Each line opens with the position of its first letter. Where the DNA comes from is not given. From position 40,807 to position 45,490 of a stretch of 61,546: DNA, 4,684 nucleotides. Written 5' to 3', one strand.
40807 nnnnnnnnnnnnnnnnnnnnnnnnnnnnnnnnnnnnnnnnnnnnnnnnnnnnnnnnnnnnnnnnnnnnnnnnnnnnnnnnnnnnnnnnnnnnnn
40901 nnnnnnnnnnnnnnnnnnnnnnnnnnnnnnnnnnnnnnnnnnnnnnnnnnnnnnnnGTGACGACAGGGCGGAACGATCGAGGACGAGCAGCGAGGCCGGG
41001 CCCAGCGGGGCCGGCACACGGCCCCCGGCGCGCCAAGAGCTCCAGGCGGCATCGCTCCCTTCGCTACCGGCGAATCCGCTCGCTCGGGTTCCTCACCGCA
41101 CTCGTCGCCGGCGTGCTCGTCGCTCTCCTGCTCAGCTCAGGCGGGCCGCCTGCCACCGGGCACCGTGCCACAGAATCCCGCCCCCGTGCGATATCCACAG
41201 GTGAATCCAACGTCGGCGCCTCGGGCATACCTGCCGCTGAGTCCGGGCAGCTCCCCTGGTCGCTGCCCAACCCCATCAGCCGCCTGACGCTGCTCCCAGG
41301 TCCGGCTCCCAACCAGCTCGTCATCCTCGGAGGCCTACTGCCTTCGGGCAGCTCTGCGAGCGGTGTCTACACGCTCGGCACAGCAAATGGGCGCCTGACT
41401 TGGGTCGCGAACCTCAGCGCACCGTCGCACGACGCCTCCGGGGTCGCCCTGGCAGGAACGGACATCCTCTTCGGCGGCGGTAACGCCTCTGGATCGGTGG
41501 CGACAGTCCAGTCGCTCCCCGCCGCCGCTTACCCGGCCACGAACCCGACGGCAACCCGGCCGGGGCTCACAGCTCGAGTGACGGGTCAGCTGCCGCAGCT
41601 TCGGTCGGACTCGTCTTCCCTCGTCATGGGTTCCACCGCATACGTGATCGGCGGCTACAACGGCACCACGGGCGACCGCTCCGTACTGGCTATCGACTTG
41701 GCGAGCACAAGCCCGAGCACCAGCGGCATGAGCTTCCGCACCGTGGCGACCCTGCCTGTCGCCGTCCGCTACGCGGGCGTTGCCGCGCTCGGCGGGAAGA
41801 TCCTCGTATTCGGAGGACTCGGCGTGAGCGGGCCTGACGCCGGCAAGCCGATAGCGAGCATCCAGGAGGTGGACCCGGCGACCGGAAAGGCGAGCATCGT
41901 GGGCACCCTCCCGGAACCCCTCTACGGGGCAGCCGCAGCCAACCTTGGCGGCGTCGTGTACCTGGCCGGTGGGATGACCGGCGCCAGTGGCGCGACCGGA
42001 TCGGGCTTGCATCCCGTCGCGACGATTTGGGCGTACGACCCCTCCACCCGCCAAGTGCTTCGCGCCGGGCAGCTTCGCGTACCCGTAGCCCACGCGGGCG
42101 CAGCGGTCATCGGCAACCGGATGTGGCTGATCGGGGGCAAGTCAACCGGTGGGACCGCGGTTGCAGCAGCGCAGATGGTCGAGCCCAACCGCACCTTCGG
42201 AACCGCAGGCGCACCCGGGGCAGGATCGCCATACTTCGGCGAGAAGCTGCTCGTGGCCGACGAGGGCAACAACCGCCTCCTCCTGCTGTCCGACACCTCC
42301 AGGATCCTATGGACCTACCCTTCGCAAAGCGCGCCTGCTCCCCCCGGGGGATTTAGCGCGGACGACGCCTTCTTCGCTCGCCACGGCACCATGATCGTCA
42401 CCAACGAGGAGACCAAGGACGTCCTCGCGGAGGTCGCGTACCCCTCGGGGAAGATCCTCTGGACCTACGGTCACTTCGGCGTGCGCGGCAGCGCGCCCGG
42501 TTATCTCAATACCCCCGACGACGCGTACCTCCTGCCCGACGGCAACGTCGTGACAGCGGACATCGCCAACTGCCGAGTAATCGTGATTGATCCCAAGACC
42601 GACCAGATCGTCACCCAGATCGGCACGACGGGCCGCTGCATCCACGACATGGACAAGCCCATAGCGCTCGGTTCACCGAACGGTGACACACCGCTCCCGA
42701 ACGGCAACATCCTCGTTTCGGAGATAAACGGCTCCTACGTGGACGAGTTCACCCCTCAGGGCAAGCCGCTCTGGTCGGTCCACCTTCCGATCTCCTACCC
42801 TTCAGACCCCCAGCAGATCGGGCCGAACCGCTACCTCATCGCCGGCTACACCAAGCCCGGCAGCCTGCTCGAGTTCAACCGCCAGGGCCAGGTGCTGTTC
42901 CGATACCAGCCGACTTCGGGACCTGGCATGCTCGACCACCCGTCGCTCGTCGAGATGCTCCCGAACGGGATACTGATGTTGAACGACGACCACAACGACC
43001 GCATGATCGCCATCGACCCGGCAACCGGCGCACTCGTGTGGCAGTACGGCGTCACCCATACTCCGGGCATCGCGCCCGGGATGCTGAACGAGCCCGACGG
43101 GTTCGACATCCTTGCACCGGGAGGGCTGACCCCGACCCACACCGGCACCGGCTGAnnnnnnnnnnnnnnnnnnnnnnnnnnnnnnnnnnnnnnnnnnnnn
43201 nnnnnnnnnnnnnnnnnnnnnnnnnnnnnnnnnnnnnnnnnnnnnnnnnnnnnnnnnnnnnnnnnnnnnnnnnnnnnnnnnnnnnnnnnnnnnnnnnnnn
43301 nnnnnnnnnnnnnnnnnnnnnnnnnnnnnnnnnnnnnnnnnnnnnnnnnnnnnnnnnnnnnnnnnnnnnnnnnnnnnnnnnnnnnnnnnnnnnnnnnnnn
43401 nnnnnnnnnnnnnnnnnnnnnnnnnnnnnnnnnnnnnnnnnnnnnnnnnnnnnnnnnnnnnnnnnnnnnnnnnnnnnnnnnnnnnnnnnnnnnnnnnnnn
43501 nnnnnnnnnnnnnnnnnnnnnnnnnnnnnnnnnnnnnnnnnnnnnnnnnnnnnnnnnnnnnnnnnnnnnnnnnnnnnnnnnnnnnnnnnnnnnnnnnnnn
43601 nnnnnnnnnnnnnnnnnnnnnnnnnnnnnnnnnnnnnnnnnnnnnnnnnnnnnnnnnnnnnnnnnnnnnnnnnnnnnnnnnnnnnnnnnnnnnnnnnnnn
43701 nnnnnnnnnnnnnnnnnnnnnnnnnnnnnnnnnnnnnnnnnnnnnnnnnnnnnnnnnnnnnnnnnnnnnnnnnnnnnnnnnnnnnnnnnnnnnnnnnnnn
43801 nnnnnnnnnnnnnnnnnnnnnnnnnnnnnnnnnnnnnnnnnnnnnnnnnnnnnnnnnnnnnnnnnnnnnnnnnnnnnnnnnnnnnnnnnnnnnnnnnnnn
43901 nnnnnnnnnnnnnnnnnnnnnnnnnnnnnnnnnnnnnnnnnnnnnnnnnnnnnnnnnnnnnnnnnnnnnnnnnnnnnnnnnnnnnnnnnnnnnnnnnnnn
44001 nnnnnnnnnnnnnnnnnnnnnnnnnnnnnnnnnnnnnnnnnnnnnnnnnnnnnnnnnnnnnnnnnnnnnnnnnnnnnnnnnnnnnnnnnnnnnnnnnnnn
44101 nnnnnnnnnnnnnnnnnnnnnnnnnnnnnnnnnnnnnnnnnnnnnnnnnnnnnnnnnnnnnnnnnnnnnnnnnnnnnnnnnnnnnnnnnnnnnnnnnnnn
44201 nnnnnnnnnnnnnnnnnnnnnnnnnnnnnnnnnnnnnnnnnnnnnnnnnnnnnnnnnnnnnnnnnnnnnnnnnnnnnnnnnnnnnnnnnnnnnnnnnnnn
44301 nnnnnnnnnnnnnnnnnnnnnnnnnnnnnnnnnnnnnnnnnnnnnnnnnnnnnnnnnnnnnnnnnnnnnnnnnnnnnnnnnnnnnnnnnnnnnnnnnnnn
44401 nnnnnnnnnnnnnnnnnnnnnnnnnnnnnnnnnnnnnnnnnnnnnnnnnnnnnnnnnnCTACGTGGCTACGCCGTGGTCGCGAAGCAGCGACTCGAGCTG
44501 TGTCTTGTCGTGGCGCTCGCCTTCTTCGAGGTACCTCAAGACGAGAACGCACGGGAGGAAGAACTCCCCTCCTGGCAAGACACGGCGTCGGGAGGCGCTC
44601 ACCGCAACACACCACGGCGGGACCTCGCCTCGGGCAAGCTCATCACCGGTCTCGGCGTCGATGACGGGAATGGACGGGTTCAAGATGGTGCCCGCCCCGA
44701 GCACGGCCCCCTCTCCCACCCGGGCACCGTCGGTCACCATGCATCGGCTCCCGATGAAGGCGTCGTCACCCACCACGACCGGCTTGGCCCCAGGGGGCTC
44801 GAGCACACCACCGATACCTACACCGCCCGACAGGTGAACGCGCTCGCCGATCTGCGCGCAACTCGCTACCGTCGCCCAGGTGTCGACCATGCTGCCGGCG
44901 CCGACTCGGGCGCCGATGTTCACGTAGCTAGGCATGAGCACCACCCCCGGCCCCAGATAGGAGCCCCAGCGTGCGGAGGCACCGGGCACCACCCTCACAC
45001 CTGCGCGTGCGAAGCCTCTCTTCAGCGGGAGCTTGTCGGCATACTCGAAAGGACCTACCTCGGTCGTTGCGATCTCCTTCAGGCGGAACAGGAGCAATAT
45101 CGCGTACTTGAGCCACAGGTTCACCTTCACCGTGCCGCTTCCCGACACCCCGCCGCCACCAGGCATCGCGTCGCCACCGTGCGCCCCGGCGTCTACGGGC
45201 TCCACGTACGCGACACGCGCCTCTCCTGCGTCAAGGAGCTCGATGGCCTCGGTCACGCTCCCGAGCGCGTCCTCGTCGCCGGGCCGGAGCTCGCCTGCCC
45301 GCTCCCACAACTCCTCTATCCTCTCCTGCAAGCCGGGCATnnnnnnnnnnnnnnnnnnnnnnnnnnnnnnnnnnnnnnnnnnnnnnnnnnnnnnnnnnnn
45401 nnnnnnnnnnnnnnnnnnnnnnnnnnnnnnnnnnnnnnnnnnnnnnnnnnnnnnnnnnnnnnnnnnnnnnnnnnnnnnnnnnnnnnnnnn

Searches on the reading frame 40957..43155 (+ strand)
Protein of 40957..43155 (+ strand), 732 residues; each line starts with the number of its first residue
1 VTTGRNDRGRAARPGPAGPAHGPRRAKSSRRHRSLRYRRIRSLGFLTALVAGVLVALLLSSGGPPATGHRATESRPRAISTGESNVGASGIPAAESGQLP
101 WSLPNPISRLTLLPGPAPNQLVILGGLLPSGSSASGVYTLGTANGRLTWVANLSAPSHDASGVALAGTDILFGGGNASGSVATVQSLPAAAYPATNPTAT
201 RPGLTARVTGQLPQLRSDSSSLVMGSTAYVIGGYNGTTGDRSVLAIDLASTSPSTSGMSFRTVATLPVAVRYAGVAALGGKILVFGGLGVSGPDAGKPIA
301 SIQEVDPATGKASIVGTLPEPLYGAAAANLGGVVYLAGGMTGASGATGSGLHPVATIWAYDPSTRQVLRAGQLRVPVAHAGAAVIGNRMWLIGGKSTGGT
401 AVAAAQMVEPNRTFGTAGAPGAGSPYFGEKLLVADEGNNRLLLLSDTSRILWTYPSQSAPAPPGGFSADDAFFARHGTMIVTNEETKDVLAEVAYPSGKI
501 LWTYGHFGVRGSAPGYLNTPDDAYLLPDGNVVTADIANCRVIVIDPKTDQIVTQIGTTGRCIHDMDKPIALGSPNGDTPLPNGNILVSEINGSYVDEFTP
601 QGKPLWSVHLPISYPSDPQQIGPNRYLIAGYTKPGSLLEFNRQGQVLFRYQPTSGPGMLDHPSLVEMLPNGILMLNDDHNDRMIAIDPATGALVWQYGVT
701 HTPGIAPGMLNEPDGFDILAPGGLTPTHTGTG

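Call 36: search_protein_families(library=pfam, proteins=[window:40957-43155:+])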
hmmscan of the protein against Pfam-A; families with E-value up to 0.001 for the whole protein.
window:40957-43155:+ (732 aa): 9 families
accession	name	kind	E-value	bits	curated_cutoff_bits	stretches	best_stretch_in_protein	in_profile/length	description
PF01344.31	Kelch_1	-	1e-17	63.8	20.1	1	321-366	1-38/46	Kelch motif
PF24681.1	Kelch_KLHDC2_KLHL20_DRC7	-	1.4e-13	51.1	50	2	275-399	4-126/221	KLHDC2/KLHL20/DRC7 Kelch-repeats domain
PF13360.13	PQQ_2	-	8.4e-13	49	27.6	1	540-703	4-150/233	Outer membrane protein assembly factor BamB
PF13415.12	Kelch_3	-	5.6e-12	45.9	22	0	279-327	1-45/48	Galactose oxidase, central domain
PF24996.1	NANM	-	1.5e-07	31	45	0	218-340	10-125/350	N-acetylneuraminate epimerase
PF13964.12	Kelch_6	-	3e-07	30.6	25.3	0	272-321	4-49/50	Kelch motif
PF25210.1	Kelch_FKB95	-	2.1e-06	28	70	1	211-288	28-98/268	FKB95, Kelch-repeats domain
PF07646.21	Kelch_2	-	1.5e-05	25.2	21.3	0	321-365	1-39/48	Kelch motif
PF24981.1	Beta-prop_ATRN-LZTR1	-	4.3e-05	23.3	50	0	213-401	37-226/289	Attractin/LZTR1 beta-propeller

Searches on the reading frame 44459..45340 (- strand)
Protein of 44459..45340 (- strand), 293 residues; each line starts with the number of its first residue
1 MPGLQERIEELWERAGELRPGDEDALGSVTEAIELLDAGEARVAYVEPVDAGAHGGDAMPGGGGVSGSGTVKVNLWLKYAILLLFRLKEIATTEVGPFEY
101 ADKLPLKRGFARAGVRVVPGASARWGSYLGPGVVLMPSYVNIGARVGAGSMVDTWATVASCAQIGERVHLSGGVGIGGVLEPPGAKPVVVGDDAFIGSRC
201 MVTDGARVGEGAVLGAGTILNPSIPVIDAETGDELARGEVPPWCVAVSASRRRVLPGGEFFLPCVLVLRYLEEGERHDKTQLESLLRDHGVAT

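Call 36: search_protein_families(library=pfam, proteins=[window:44459-45340:-])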
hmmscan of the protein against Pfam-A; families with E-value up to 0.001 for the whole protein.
window:44459-45340:- (293 aa): 3 families
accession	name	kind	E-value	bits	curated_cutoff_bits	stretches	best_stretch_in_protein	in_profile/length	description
PF00132.30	Hexapep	-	7.5e-14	51.2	27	2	188-221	2-35/36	Bacterial transferase hexapeptide (six repeats)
PF14805.11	THDPS_N_2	-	1.1e-13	51.6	25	1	4-87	2-67/67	Tetrahydrodipicolinate N-succinyltransferase N-terminal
PF14602.12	Hexapep_2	-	1.8e-08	34.4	27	1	187-221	1-33/34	Hexapeptide repeat of succinyl-transferase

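Call 40: find_encoding_contigs(protein=window:44459-45340:-, flank=2500, max_places=10)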
Protein window:44459-45340:- (293 aa): 24 contigs read that carry it; 10 places shown.
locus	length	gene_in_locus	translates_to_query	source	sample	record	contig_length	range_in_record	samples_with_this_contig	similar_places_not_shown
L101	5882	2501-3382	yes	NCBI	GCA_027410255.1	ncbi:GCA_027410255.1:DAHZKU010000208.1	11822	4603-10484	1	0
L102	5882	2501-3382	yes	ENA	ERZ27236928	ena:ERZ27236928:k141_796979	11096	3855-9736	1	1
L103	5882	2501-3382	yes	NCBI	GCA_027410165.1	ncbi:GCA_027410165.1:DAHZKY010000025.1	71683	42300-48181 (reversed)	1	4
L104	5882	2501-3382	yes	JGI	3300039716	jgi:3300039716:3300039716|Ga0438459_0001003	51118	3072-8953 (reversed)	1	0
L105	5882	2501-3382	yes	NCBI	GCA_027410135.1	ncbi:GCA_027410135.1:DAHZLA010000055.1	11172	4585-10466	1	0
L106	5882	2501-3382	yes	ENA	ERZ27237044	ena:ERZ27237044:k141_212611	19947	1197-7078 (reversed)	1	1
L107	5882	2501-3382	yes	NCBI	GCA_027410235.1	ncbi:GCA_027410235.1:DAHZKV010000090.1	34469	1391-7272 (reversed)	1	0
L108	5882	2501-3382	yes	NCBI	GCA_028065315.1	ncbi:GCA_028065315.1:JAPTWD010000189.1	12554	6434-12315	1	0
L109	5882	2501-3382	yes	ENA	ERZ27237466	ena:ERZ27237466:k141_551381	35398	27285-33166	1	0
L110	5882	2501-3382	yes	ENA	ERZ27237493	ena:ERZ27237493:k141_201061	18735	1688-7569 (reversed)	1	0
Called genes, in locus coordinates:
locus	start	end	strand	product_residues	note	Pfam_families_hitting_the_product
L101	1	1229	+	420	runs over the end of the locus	PF13167:GTP-bdg_N, PF16360:GTP-bdg_M, PF01926:MMR_HSR1, PF02421:FeoB_N (faint)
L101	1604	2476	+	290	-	PF00155:Aminotran_1_2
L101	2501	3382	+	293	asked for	PF14805:THDPS_N_2, PF00132:Hexapep (weak), PF14602:Hexapep_2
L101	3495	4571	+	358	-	PF01546:Peptidase_M20, PF07687:M20_dimer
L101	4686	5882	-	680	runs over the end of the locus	PF24681:Kelch_KLHDC2_KLHL20_DRC7 (weak), PF13415:Beta-prop_FBX42 (faint), PF24996:NANM (faint), PF24681:Kelch_KLHDC2_KLHL20_DRC7, PF25210:Kelch_FKB95 (faint), PF01344:Kelch_1 (faint), PF07646:Kelch_2 (faint), PF13360:PQQ_2 (weak)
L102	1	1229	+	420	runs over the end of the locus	PF13167:GTP-bdg_N, PF16360:GTP-bdg_M, PF01926:MMR_HSR1, PF02421:FeoB_N (faint)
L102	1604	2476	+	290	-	PF00155:Aminotran_1_2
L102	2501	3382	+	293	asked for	PF14805:THDPS_N_2, PF00132:Hexapep (weak), PF14602:Hexapep_2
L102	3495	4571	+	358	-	PF01546:Peptidase_M20, PF07687:M20_dimer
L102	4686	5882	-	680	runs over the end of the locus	PF13415:Beta-prop_FBX42 (faint), PF24996:NANM (faint), PF24681:Kelch_KLHDC2_KLHL20_DRC7, PF25210:Kelch_FKB95 (faint), PF01344:Kelch_1 (faint), PF07646:Kelch_2 (faint), PF13360:PQQ_2 (weak)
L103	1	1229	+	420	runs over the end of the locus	PF13167:GTP-bdg_N, PF16360:GTP-bdg_M, PF01926:MMR_HSR1, PF02421:FeoB_N (faint)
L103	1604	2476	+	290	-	PF00155:Aminotran_1_2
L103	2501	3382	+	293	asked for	PF14805:THDPS_N_2, PF00132:Hexapep (weak), PF14602:Hexapep_2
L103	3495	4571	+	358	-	PF01546:Peptidase_M20, PF07687:M20_dimer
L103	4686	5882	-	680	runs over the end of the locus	PF13415:Beta-prop_FBX42 (faint), PF24996:NANM (faint), PF25210:Kelch_FKB95 (faint), PF01344:Kelch_1 (faint), PF07646:Kelch_2 (faint), PF24681:Kelch_KLHDC2_KLHL20_DRC7 (weak), PF13360:PQQ_2 (weak)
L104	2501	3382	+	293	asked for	PF14805:THDPS_N_2, PF00132:Hexapep (weak), PF14602:Hexapep_2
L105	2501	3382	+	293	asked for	PF14805:THDPS_N_2, PF00132:Hexapep (weak), PF14602:Hexapep_2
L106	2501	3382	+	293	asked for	PF14805:THDPS_N_2, PF00132:Hexapep (weak), PF14602:Hexapep_2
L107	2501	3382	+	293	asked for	PF14805:THDPS_N_2, PF00132:Hexapep (weak), PF14602:Hexapep_2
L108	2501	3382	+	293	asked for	PF14805:THDPS_N_2, PF00132:Hexapep (weak), PF14602:Hexapep_2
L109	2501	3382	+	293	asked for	PF14805:THDPS_N_2, PF00132:Hexapep (weak), PF14602:Hexapep_2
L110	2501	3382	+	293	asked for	PF14805:THDPS_N_2, PF00132:Hexapep (weak), PF14602:Hexapep_2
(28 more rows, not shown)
